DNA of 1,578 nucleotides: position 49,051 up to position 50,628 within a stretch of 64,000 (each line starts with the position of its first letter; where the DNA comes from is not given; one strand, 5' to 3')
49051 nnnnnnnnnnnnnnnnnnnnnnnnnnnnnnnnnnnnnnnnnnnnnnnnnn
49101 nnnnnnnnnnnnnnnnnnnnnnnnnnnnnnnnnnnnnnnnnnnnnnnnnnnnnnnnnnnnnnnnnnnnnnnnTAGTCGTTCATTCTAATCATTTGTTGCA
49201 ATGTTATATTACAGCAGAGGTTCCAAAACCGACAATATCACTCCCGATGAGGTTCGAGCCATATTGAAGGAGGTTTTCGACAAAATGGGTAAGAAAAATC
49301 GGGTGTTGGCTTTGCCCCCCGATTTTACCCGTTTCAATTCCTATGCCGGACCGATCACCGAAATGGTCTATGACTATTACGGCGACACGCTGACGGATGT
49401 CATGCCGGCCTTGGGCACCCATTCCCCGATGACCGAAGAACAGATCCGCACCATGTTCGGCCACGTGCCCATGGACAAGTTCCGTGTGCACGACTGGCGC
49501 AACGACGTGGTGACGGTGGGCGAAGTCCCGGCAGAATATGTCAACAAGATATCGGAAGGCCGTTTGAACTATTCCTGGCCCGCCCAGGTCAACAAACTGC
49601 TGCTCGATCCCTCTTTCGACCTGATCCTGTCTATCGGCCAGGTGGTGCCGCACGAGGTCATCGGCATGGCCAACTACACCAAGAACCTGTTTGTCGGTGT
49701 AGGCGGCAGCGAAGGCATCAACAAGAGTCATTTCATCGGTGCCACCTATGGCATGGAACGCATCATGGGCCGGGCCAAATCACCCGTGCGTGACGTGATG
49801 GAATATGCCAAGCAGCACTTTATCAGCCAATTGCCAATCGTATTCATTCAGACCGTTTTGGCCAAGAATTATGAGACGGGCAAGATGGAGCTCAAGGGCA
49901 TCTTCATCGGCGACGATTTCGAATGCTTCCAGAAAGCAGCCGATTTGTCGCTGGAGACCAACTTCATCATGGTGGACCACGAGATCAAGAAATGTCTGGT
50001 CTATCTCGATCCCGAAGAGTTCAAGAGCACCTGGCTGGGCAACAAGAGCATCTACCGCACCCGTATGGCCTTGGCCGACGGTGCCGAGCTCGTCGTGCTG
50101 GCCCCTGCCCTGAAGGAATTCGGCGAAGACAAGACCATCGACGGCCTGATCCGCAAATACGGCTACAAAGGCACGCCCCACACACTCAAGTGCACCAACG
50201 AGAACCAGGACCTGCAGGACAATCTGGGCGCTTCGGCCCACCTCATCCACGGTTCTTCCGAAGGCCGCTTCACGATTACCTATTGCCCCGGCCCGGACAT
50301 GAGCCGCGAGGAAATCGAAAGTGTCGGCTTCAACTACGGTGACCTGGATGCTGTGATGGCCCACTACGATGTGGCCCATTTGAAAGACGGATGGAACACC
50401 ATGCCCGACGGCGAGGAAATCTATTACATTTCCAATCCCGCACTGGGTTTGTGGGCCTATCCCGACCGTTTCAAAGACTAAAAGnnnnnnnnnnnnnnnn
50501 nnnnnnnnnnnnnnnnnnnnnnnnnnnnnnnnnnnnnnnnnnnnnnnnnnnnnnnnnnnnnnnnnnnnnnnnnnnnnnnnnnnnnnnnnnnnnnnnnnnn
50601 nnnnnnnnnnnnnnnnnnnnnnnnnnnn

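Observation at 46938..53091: Candidate non-canonical hexuronate route: UxaE-like, UxuB-like SDR and LarA-like epimerase next to pdxB and a solitary gnd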

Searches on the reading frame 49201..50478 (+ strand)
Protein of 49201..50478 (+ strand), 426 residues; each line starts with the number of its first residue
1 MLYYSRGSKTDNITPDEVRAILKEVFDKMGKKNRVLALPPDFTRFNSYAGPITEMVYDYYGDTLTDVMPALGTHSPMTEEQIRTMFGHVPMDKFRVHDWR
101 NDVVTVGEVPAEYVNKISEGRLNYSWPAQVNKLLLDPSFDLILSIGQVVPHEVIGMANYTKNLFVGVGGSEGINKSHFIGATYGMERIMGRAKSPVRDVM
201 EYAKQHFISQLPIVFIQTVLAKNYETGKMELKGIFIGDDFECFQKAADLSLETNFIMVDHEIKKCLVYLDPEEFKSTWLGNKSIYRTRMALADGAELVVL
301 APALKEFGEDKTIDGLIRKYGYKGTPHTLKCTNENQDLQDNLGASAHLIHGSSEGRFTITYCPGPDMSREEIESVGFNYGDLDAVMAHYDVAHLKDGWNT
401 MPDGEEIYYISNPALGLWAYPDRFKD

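Call 3: search_protein_families(library=pfam, proteins=[window:49201-50478:+])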
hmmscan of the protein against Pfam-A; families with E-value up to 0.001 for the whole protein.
window:49201-50478:+ (426 aa): 1 family
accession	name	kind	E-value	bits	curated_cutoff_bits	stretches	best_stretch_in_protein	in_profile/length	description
PF09861.14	Lar_N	-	4.6e-08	32.9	23.3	1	32-179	54-194/204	Lactate racemase N-terminal domain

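Call 4: search_protein_families(library=ncbifam, proteins=[window:49201-50478:+])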
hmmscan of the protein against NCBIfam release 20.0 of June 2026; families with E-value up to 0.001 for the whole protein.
window:49201-50478:+ (426 aa): 3 families
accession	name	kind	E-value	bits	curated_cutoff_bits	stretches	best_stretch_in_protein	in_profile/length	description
NF052594.1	NPN_18_hexonate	equivalog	2.2e-198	659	500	1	10-419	2-410/411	nickel-dependent putative hexonate epimerase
NF052593.1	NPN_racem_MAR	equivalog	1.2e-10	40.5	500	1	67-208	97-226/415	nickel-dependent malate racemase, LarAH6 family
NF052595.1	NPN_LarAH5_MAR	equivalog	2.5e-05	23.4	462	1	70-178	99-196/415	nickel-dependent malate racemase, LarAH5 family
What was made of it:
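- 49201..50481 (+): LarA homologue of group 18 (426 aa), putative NPN/nickel-dependent hexonate 2-epimerase. The inferred reaction is D-mannonate to D-gluconate, or the same conversion of the 6-phosphates. NF052594 scores 659 bits against a cut-off of 500 (call 4).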

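Call 13: find_homologous_proteins(query=window:49201-50478:+, max_evalue=1e-20)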
Query window:49201-50478:+ (426 aa): 8000 proteins with E <= 1e-20 among 8000 candidates; the best 120 are listed.
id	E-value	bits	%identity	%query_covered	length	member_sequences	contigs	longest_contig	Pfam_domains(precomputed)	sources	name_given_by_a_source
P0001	7.4e-294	992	100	100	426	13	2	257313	PF09861.15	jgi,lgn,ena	-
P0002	3.2e-276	934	93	100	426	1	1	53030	PF09861.15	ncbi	-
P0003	1.1e-271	919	91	100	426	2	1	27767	PF09861.15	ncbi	-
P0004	5.2e-265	897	89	100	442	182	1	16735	PF09861.15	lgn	-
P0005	8.6e-265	897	89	100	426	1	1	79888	PF09861.15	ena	-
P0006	3.4e-264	895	88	100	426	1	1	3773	PF09861.15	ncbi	-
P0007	9.4e-264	893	89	100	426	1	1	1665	PF09861.15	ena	-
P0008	2.3e-263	892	88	100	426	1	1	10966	PF09861.15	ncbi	-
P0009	4.5e-263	891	88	100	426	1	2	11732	PF09861.15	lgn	-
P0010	9.4e-262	887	88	100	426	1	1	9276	PF09861.15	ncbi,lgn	-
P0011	1.0e-261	886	89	100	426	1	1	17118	PF09861.15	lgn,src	-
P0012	2.6e-261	885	88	100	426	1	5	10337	PF09861.15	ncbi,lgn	-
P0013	2.6e-261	885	88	100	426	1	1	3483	PF09861.15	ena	-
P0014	3.9e-261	885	88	100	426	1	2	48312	PF09861.15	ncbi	-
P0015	5.4e-261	884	88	100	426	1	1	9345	PF09861.15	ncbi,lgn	-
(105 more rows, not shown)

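Call 15: search_solved_structures(query=window:49201-50478:+, max_evalue=0.01, show_alignments=2)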
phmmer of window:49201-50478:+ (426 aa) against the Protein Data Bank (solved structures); distinct sequences matched with E-value up to 0.01: 1.
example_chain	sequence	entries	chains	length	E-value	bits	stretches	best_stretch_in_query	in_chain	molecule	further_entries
4nar_A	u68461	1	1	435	2.7e-29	105.7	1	11-357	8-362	Putative uronate isomerase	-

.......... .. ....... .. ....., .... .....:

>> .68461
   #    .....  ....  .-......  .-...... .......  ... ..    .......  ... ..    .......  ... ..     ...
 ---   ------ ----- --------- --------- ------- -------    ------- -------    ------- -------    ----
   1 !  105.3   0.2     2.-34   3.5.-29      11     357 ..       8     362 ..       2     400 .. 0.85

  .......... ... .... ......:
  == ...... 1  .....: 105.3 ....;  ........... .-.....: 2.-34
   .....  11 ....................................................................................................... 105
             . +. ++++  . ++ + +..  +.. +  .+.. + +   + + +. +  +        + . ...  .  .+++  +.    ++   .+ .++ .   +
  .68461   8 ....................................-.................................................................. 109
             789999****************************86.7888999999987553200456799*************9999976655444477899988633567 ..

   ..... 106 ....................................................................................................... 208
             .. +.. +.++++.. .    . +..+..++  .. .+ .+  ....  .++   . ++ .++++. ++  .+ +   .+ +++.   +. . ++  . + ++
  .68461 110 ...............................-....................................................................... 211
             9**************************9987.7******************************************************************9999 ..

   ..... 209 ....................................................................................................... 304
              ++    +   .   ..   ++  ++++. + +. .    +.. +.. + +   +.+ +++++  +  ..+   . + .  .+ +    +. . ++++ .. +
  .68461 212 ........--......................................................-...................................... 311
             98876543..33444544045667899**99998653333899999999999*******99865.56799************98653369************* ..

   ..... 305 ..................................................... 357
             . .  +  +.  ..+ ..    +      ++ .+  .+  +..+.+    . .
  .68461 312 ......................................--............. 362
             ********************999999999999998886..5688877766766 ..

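Call 21: search_protein_representatives(protein=window:49201-50478:+)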
Query: 426 residues. Proteins with E-value up to 0.001 (for the whole library): 2338; up to 1e-10: 1266; up to 1e-30: 350. The best 150 are listed.
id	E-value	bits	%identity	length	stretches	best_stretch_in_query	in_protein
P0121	4.0e-143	494.0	57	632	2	25-221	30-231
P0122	1.4e-142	492.1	53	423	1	8-424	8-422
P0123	9.0e-141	486.2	56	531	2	66-425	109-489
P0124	5.4e-134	463.9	51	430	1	1-424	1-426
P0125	5.9e-132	457.2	54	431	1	30-423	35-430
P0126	1.1e-128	446.4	50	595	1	5-424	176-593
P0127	1.2e-124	433.1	47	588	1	5-419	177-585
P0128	3.5e-120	418.4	48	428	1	15-424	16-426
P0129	1.3e-118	413.3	46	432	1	12-426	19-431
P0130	7.5e-118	410.7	54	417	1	1-319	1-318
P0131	5.6e-113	394.7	57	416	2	140-426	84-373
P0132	2.4e-111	389.3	43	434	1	11-424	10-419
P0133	5.8e-111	388.0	46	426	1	30-422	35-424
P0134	8.6e-110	384.2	45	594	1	17-419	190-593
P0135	5.5e-109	381.5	50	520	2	34-221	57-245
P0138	5.4e-105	368.3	40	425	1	4-423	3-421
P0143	2.7e-103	362.7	41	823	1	13-420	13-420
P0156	3.9e-95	335.9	46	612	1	32-422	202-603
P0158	4.7e-94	332.3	45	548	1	16-419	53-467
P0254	3.3e-55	204.3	35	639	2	34-222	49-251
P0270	1.4e-52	195.7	39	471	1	7-282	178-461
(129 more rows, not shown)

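Call 23: search_protein_families(library=pfam, proteins=[P0126, P0127, P0134, P0156, P0143, P0121, P0123, P0270, P0254, P0158], max_evalue=0.001)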
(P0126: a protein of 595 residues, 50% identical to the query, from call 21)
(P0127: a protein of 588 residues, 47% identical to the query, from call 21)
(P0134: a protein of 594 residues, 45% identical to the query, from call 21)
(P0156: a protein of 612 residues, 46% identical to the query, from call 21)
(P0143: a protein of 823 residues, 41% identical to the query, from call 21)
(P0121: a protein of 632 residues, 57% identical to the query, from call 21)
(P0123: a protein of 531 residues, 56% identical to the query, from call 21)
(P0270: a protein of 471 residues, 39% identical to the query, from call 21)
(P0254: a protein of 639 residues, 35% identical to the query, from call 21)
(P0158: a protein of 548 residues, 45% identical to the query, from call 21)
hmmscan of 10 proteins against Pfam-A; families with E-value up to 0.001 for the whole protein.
P0126 (595 aa): 4 families
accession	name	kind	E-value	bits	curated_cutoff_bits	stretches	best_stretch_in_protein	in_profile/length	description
PF09861.14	Lar_N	-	4.3e-12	46.1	23.3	1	202-353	53-195/204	Lactate racemase N-terminal domain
PF01202.28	SKI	-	2.8e-08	34.5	22.1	1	10-116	2-106/159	Shikimate kinase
PF13238.12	AAA_18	-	1.2e-05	26.2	29.4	1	4-117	2-113/128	AAA domain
PF01712.25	dNK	-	0.00033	20.9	27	0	85-136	112-166/203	Deoxynucleoside kinase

P0127 (588 aa): 5 families
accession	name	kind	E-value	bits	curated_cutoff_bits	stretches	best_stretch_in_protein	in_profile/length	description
PF09861.14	Lar_N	-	8.2e-12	45.2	23.3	1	200-351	49-194/204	Lactate racemase N-terminal domain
PF01202.28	SKI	-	3.6e-11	43.9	22.1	1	10-115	2-106/159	Shikimate kinase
PF13207.12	AAA_17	-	3.2e-06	27.9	27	1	6-113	1-121/136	AAA domain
PF13238.12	AAA_18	-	4.9e-06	27.5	29.4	1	4-115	2-112/128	AAA domain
PF13671.12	AAA_33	-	0.00028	21.6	27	0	3-117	2-121/143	AAA domain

P0134 (594 aa): 4 families
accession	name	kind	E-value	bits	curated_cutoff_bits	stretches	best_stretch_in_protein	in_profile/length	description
PF09861.14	Lar_N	-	1.7e-12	47.5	23.3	1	201-354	49-194/204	Lactate racemase N-terminal domain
PF01202.28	SKI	-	3.9e-08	34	22.1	1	12-119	2-107/159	Shikimate kinase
PF13671.12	AAA_33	-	3.6e-05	24.5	27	1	4-135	1-141/143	AAA domain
PF13238.12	AAA_18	-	8.9e-05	23.4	29.4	1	6-119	2-113/128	AAA domain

P0156 (612 aa): 5 families
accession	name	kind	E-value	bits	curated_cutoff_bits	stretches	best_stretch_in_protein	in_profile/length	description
PF09861.14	Lar_N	-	2.3e-13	50.3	23.3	1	198-351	50-194/204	Lactate racemase N-terminal domain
PF13671.12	AAA_33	-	1.4e-09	38.8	27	1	3-114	2-121/143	AAA domain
PF01202.28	SKI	-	8.7e-07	29.6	22.1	1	10-157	2-157/159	Shikimate kinase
PF13238.12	AAA_18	-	2.7e-05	25.1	29.4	1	3-112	1-112/128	AAA domain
PF13521.12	AAA_28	-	0.00042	21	27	0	2-28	1-27/164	AAA domain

P0143 (823 aa): 4 families
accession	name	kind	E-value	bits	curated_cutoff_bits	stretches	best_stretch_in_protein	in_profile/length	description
PF07221.17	GlcNAc_2-epim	-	1.3e-45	156.6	23.4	1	455-791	1-332/347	N-acylglucosamine 2-epimerase (GlcNAc 2-epimerase)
PF09861.14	Lar_N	-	6.8e-09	35.7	23.3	1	25-184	46-195/204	Lactate racemase N-terminal domain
PF03663.20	Glyco_hydro_76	-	2.5e-06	27.7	25.9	0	484-534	97-152/366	Glycosyl hydrolase family 76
PF06662.19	C5-epim_C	-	7e-06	26.1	23.3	0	480-528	34-79/188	D-glucuronyl C5-epimerase C-terminus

P0121 (632 aa): 1 family
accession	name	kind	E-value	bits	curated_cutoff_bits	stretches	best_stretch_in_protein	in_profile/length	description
PF09861.14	Lar_N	-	3.3e-12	46.5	23.3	1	36-188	50-194/204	Lactate racemase N-terminal domain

P0123 (531 aa): 1 family
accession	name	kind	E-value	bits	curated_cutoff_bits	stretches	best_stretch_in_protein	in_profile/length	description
PF09861.14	Lar_N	-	1.7e-07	31.1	23.3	0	107-158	90-141/204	Lactate racemase N-terminal domain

P0270 (471 aa): 1 family
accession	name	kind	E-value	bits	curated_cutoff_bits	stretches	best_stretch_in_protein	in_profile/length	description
PF09861.14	Lar_N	-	1e-09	38.3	23.3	1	197-355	46-195/204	Lactate racemase N-terminal domain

P0254 (639 aa): 1 family
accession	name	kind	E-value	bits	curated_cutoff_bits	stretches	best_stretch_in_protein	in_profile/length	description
PF09861.14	Lar_N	-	7.7e-09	35.5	23.3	1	45-207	52-194/204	Lactate racemase N-terminal domain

P0158 (548 aa): 1 family
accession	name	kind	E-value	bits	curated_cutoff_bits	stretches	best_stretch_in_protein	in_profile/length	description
PF09861.14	Lar_N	-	4.3e-15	55.9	23.3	1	65-221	52-196/204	Lactate racemase N-terminal domain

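Call 24: find_encoding_contigs(protein=P0001, flank=10000, max_places=4)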
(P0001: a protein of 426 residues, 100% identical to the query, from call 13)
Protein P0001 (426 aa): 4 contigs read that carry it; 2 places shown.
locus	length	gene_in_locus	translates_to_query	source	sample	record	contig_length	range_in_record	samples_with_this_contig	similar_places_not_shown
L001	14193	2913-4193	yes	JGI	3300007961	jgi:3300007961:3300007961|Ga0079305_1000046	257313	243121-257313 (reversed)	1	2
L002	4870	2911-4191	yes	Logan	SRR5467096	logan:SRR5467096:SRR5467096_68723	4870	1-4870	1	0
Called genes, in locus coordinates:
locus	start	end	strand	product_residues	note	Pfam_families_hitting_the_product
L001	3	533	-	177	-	?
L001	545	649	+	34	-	-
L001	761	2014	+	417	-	PF16257:UxaE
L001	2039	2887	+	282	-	PF00106:adh_short, PF13561:adh_short_C2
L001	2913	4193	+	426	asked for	PF09861:Lar_N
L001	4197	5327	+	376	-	PF00389:2-Hacid_dh, PF02826:2-Hacid_dh_C, PF11890:DUF3410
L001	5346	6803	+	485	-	PF03446:NAD_binding_2, PF00393:6PGD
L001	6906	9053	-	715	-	PF22842:Pel9A-like_beta_helix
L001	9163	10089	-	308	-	PF00291:PALP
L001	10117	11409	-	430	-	PF01053:Cys_Met_Meta_PP, PF00155:Aminotran_1_2, PF01041:DegT_DnrJ_EryC1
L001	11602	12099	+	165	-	PF01022:HTH_5 (weak), PF01047:MarR (weak), PF13404:HTH_AsnC-type, PF13412:HTH_24, PF22451:NirdL-like_HTH (weak), PF01037:AsnC_trans_reg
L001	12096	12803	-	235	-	PF00106:adh_short, PF08659:KR, PF13561:adh_short_C2, PF23441:SDR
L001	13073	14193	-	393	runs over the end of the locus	PF03051:Peptidase_C1_2 (weak), PF00112:Peptidase_C1 (faint), PF03051:Peptidase_C1_2 (weak)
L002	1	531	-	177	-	?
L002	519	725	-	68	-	-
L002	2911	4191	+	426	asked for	PF09861:Lar_N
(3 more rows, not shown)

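Call 25: search_protein_families(library=ncbifam, proteins=[P0126, P0127, P0134, P0156, P0122, P0124, P0138, P0143], max_evalue=0.00001)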
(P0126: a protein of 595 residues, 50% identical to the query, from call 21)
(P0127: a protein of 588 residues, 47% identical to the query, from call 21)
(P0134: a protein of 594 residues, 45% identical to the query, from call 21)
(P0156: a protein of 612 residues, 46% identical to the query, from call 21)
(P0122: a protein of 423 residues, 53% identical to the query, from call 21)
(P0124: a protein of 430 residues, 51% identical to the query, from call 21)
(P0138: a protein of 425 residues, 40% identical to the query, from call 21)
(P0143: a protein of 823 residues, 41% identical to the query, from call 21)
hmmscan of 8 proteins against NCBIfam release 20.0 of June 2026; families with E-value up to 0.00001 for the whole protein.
P0126 (595 aa): 8 families
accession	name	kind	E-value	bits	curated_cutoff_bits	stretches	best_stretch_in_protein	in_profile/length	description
NF052594.1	NPN_18_hexonate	equivalog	4.1e-173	575.8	500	1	182-588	3-410/411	nickel-dependent putative hexonate epimerase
TIGR01313.1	therm_gnt_kin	subfamily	5.2e-36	123.9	113.75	1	3-142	1-138/164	gluconokinase, GntK/IdnK-type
NF008583.0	PRK11545.1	equivalog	5.7e-22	78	265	1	3-119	11-128/177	gluconokinase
NF007336.0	PRK09825.1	equivalog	4e-20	72.2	304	1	3-140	6-140/176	gluconokinase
NF052593.1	NPN_racem_MAR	equivalog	1.2e-10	40.6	500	1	200-428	55-268/415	nickel-dependent malate racemase, LarAH6 family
NF052595.1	NPN_LarAH5_MAR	equivalog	5.9e-10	38.7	462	1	197-351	51-197/415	nickel-dependent malate racemase, LarAH5 family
NF010552.0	PRK13946.1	equivalog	3e-06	27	186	1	3-33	26-56/198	shikimate kinase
NF002988.0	PRK03731.1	equivalog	9.7e-06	25.4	161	0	3-45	5-47/174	shikimate kinase AroL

P0127 (588 aa): 10 families
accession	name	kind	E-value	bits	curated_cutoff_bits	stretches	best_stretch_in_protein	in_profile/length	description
NF052594.1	NPN_18_hexonate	equivalog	2.4e-169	563.4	500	1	182-585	2-410/411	nickel-dependent putative hexonate epimerase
TIGR01313.1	therm_gnt_kin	subfamily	3e-48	163.7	113.75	1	3-149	1-154/164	gluconokinase, GntK/IdnK-type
NF008583.0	PRK11545.1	equivalog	2.2e-39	134.8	265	1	2-139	10-153/177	gluconokinase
NF007336.0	PRK09825.1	equivalog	1e-34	119.7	304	1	3-136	6-141/176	gluconokinase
NF052593.1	NPN_racem_MAR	equivalog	2.4e-16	59.4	500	1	200-478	53-321/415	nickel-dependent malate racemase, LarAH6 family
NF052595.1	NPN_LarAH5_MAR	equivalog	1.8e-09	37.1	462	1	292-482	140-324/415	nickel-dependent malate racemase, LarAH5 family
NF002988.0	PRK03731.1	equivalog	1.9e-07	31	161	1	5-124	7-124/174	shikimate kinase AroL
NF033504.2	Ni_dep_LarA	equivalog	1.9e-06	26.8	460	1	203-421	60-267/422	nickel-dependent lactate racemase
NF004861.0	PRK06217.1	equivalog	3.9e-06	26.4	203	1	4-114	5-104/183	hypothetical protein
NF010552.0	PRK13946.1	equivalog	5.2e-06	26.2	186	1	4-42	27-65/198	shikimate kinase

P0134 (594 aa): 10 families
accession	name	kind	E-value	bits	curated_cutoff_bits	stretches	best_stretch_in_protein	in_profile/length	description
NF052594.1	NPN_18_hexonate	equivalog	4.4e-156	519.7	500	1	184-593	3-410/411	nickel-dependent putative hexonate epimerase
TIGR01313.1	therm_gnt_kin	subfamily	2.4e-40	138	113.75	1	6-145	2-147/164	gluconokinase, GntK/IdnK-type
NF008583.0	PRK11545.1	equivalog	4e-31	107.8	265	1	2-153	8-161/177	gluconokinase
NF007336.0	PRK09825.1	equivalog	2.7e-28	98.8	304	1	6-139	7-141/176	gluconokinase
NF052593.1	NPN_racem_MAR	equivalog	4.3e-16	58.5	500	1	204-484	56-321/415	nickel-dependent malate racemase, LarAH6 family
NF052595.1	NPN_LarAH5_MAR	equivalog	1.1e-11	44.3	462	1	203-484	54-320/415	nickel-dependent malate racemase, LarAH5 family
NF010552.0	PRK13946.1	equivalog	2.5e-07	30.5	186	1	2-42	23-63/198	shikimate kinase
NF004861.0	PRK06217.1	equivalog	9.6e-07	28.3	203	1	6-118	5-105/183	hypothetical protein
NF033504.2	Ni_dep_LarA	equivalog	1.7e-06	27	460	1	199-483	54-323/422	nickel-dependent lactate racemase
NF052525.1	NPN_LarAH10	equivalog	5e-06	25.5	540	1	202-355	56-202/426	NPN-dependent 2-hydroxyacid racemase, LarAH10 family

P0156 (612 aa): 6 families
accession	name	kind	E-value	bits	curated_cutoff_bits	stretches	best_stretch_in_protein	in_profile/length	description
NF052594.1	NPN_18_hexonate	equivalog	4.2e-143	477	500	1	178-600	3-410/411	nickel-dependent putative hexonate epimerase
TIGR01313.1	therm_gnt_kin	subfamily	4.2e-53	179.5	113.75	1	3-157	1-161/164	gluconokinase, GntK/IdnK-type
NF008583.0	PRK11545.1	equivalog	2.3e-39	134.7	265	1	4-158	12-171/177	gluconokinase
NF007336.0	PRK09825.1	equivalog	4.6e-39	133.9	304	1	4-161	7-169/176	gluconokinase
NF052593.1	NPN_racem_MAR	equivalog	8.5e-14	50.9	500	1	198-402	54-243/415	nickel-dependent malate racemase, LarAH6 family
NF052595.1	NPN_LarAH5_MAR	equivalog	7.1e-11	41.7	462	1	201-375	56-220/415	nickel-dependent malate racemase, LarAH5 family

P0122 (423 aa): 4 families
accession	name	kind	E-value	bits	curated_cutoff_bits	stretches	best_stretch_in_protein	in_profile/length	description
NF052594.1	NPN_18_hexonate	equivalog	2e-181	603.2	500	1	12-417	4-410/411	nickel-dependent putative hexonate epimerase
NF052593.1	NPN_racem_MAR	equivalog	1.8e-11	43.3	500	1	66-228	96-242/415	nickel-dependent malate racemase, LarAH6 family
NF033504.2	Ni_dep_LarA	equivalog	4.8e-08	32.1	460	1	32-177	61-198/422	nickel-dependent lactate racemase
NF052595.1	NPN_LarAH5_MAR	equivalog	6.5e-07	28.7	462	1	68-178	97-196/415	nickel-dependent malate racemase, LarAH5 family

P0124 (430 aa): 2 families
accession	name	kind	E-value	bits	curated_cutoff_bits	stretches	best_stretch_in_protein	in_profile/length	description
NF052594.1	NPN_18_hexonate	equivalog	6.7e-179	594.9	500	1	11-421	3-410/411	nickel-dependent putative hexonate epimerase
NF052593.1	NPN_racem_MAR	equivalog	9.9e-11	40.8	500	1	37-314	60-321/415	nickel-dependent malate racemase, LarAH6 family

P0138 (425 aa): 2 families
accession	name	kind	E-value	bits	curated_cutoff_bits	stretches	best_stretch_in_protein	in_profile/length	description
NF052594.1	NPN_18_hexonate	equivalog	1.8e-141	471.6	500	1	10-417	3-410/411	nickel-dependent putative hexonate epimerase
NF052593.1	NPN_racem_MAR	equivalog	1.5e-06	27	500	1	65-301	96-313/415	nickel-dependent malate racemase, LarAH6 family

P0143 (823 aa): 6 families
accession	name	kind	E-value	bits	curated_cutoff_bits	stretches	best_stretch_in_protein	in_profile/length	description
NF052594.1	NPN_18_hexonate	equivalog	1.3e-159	531.3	500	1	10-419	2-410/411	nickel-dependent putative hexonate epimerase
NF041848.1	celb_epim_EpiA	equivalog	3.2e-109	365.7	800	1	429-818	10-403/405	cellobiose 2-epimerase EpiA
NF052547.1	AcylGsamEpipAGE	equivalog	1.5e-31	109.7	600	1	429-818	5-383/384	n-acyl-d-glucosamine 2-epimerase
NF051846.1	ManIsomPseudo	equivalog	3.1e-22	79.1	600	1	454-789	28-366/401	D-mannose isomerase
NF052593.1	NPN_racem_MAR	equivalog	1.4e-11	43.6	500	1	66-313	94-323/415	nickel-dependent malate racemase, LarAH6 family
NF052595.1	NPN_LarAH5_MAR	equivalog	8.3e-10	38.2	462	1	66-316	93-325/415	nickel-dependent malate racemase, LarAH5 family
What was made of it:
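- Four fusions of gluconokinase with LarAH18 were found, all four above the TIGR01313 cut-off (calls 21, 23, 25).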
